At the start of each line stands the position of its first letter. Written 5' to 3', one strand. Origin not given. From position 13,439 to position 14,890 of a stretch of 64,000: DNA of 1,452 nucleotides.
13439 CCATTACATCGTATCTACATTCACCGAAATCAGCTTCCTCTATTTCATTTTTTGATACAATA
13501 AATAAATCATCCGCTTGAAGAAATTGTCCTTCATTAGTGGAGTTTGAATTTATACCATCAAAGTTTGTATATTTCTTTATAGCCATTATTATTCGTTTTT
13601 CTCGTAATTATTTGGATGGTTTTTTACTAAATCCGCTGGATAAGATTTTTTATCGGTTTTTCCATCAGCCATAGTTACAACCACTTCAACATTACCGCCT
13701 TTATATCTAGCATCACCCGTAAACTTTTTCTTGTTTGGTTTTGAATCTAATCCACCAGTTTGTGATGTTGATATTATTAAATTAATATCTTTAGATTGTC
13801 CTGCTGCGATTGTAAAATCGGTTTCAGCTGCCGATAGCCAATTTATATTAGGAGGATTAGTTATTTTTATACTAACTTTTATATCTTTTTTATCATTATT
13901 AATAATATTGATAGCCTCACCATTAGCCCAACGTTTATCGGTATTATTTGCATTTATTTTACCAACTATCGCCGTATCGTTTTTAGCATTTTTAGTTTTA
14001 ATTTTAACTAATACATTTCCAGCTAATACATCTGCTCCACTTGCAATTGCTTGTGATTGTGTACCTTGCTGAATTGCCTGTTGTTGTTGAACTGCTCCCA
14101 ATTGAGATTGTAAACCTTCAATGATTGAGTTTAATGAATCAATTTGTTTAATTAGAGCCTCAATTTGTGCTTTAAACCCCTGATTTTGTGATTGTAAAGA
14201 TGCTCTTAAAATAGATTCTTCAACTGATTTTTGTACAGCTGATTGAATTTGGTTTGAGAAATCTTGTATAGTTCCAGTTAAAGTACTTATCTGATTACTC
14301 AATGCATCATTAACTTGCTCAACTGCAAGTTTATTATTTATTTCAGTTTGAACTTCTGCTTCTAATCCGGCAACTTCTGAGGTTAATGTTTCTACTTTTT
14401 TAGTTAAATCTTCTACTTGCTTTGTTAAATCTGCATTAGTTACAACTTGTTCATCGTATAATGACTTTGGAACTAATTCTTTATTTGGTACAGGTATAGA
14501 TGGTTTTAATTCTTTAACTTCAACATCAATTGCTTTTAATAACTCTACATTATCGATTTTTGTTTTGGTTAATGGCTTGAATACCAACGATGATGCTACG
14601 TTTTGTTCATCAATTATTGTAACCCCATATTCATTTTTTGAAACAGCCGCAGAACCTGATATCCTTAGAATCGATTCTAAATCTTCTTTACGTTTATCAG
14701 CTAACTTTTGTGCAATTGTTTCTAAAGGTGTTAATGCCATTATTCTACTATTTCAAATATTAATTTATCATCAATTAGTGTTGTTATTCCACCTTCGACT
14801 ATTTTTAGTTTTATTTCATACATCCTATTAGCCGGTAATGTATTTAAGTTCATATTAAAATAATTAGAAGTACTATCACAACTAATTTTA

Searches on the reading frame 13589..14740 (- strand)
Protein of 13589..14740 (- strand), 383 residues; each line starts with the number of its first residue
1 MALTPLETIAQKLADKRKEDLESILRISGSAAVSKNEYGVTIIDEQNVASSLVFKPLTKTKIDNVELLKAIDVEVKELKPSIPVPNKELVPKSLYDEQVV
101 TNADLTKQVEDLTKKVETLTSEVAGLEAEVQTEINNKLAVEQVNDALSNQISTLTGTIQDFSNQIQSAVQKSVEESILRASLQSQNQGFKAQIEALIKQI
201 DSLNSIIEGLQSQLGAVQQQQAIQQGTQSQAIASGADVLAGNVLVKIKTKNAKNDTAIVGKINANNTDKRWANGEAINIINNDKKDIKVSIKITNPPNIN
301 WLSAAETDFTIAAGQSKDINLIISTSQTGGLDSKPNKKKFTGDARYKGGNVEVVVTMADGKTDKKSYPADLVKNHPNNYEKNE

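Call 38: search_protein_families(library=phrogs, proteins=[window:13589-14740:-], max_evalue=0.001)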
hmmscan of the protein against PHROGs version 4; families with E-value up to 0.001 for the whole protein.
window:13589-14740:- (383 aa): 1 family
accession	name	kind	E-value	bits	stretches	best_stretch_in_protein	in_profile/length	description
phrog_7303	-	unknown function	9.8e-05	23.4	0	181-220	26-65/80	-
